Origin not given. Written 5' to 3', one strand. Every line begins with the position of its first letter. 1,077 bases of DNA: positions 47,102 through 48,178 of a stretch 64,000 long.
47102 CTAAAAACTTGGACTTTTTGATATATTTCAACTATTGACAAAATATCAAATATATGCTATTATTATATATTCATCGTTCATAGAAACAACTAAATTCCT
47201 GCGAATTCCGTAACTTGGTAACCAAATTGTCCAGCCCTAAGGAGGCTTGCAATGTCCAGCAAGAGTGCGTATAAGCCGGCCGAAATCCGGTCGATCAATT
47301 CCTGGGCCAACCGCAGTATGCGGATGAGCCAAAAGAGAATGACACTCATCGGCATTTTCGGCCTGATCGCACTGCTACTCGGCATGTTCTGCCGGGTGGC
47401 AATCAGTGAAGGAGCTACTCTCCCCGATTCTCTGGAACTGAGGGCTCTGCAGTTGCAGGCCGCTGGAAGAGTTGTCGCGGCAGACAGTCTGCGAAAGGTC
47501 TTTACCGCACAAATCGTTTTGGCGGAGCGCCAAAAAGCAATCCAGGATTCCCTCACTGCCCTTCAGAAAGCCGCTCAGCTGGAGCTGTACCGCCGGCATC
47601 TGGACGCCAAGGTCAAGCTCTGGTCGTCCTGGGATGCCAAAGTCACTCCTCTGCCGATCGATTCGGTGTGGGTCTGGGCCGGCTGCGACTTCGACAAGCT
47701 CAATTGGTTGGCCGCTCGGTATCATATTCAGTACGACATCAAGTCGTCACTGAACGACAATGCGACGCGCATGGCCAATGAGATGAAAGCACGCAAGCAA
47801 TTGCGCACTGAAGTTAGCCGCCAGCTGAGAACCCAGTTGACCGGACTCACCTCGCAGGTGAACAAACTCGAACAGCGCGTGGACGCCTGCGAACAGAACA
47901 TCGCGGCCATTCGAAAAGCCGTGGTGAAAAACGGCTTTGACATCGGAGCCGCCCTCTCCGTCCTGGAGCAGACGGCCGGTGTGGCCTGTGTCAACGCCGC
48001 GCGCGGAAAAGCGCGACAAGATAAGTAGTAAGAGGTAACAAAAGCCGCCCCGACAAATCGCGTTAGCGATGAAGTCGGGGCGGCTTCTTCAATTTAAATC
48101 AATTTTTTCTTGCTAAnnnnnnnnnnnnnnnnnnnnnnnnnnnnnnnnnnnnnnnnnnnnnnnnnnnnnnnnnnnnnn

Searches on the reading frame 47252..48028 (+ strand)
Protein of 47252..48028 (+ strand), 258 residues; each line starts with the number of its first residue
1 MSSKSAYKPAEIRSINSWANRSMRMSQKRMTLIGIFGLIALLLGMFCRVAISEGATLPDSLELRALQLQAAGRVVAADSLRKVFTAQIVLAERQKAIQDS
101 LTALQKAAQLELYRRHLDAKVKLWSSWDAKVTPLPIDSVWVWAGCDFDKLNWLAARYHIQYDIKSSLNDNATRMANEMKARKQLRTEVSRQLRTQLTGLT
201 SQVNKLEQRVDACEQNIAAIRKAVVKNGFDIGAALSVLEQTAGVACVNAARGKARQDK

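Call 3: search_protein_families(library=pfam, proteins=[window:47252-48028:+], max_evalue=1)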
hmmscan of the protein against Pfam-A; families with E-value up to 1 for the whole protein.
window:47252-48028:+ (258 aa): 19 families
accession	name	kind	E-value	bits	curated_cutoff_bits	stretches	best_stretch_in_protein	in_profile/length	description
PF04513.17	Baculo_PEP_C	-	0.00018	22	38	1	159-241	50-130/140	Baculovirus polyhedron envelope protein, PEP, C terminus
PF04012.17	PspA_IM30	-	0.0053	16.8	33.9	1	164-222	75-133/220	PspA/IM30 family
PF13863.11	DUF4200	-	0.024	15.4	29.7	1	169-214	63-107/119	Domain of unknown function (DUF4200)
PF10046.14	BLOC1_2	-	0.047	14.5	33.4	1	166-215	38-86/96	Biogenesis of lysosome-related organelles complex-1 subunit 2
PF06667.17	PspB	-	0.061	13.8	25.6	1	181-218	28-65/73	Phage shock protein B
PF06419.17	COG6_N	-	0.066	13.8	27.4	1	175-224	7-56/114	Conserved oligomeric complex COG6, N-terminal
PF23991.1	DUF7310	-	0.092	13.7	40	1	189-224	25-60/83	Coiled-coil region of unknown function (DUF7310)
PF08317.16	Spc7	-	0.11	12.2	34.5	1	150-214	128-195/196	Spc7 kinetochore protein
PF06160.17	EzrA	-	0.12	11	39.6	1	171-240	99-168/557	Septation ring formation regulator, EzrA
PF08938.16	HBS1_N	-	0.16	12.8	26.4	1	199-241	29-71/78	HBS1 N-terminus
PF19284.4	Arc_MA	-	0.22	12.1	28.5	1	182-212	2-32/108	Arc MA domain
PF07889.17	DUF1664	-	0.23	11.9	34.6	1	182-226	48-91/124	Protein of unknown function (DUF1664)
PF10392.15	COG5_N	-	0.33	11.6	31.2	1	159-223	45-108/132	Conserved oligomeric Golgi complex subunit 5, N-terminal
PF16566.10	CREPT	-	0.38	11.3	29.3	1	167-221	60-110/147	Cell-cycle alteration and expression-elevated protein in tumour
PF04899.17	MbeD_MobD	-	0.49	11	21.6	1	184-211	45-66/70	MbeD/MobD like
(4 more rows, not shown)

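Call 5: search_protein_families(library=ncbifam, proteins=[window:47252-48028:+], max_evalue=1)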
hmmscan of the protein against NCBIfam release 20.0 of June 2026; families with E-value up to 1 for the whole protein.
window:47252-48028:+ (258 aa): 8 families
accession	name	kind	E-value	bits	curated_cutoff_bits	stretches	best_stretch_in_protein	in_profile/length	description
NF038218.1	IcmG_DotF_IVB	equivalog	0.0012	18.6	200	1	179-231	130-182/266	type IVB secretion system protein IcmG/DotF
TIGR02976.1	phageshock_pspB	equivalog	0.003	17.8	51.7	1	178-215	26-63/75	envelope stress response membrane protein PspB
NF033885.1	conj_TraP_IncI1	equivalog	0.0081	15.9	135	1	167-224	80-137/217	conjugal transfer protein TraP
TIGR04211.1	SH3_and_anchor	equivalog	0.015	14.9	65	1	165-237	104-175/198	TIGR04211 family SH3 domain-containing protein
NF040738.1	nickel_Mua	equivalog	0.025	14.6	75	1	161-226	17-85/185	nickel-binding protein Mua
NF010247.0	PRK13694.1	subfamily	0.035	13.8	94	1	191-236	9-54/83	hypothetical protein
NF006993.0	PRK09458.1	equivalog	0.061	13.7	90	1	180-215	28-63/75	envelope stress response membrane protein PspB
NF053525.1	thylo_ssr2422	subfamily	0.11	13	38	1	179-223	19-52/77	ssr2422 family thylakoid membrane protein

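Call 6: search_protein_families(library=phrogs, proteins=[window:47252-48028:+], max_evalue=0.1)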
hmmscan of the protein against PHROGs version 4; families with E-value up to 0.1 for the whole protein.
window:47252-48028:+ (258 aa): 7 families
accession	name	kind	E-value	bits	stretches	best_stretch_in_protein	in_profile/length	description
phrog_1219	-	tail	0.0012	19.6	1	162-227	79-143/233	tail needle protein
phrog_1292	-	tail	0.0055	15.3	1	165-226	60-120/1523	tail length tape measure protein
phrog_2658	-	other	0.0075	17.5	1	169-224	70-124/126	hol-like chemotaxis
phrog_25886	-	unknown function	0.0089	17.1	1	169-233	25-88/110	-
phrog_1193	-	other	0.019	15.9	0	191-223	10-42/76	hemolysin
phrog_857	-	unknown function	0.058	13.6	1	165-221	225-283/468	-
phrog_6557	-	unknown function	0.085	13.4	0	164-220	59-114/225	-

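Call 7: search_protein_families(library=padloc, proteins=[window:47252-48028:+], max_evalue=0.1)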
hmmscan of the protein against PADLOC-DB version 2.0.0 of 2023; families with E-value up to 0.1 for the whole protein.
window:47252-48028:+ (258 aa): 1 family
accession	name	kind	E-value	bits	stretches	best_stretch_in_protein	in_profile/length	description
PDLC03842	LeoB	-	0.015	12.2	1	174-224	269-318/568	-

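Call 112: search_solved_structures(query=window:47252-48028:+, max_evalue=0.1)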
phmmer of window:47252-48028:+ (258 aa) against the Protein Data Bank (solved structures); distinct sequences matched with E-value up to 0.1: 1.
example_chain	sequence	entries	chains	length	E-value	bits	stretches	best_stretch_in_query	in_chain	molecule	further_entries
6fia_A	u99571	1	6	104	0.02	17.8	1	164-222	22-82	LINE-1 retrotransposable element ORF1 protein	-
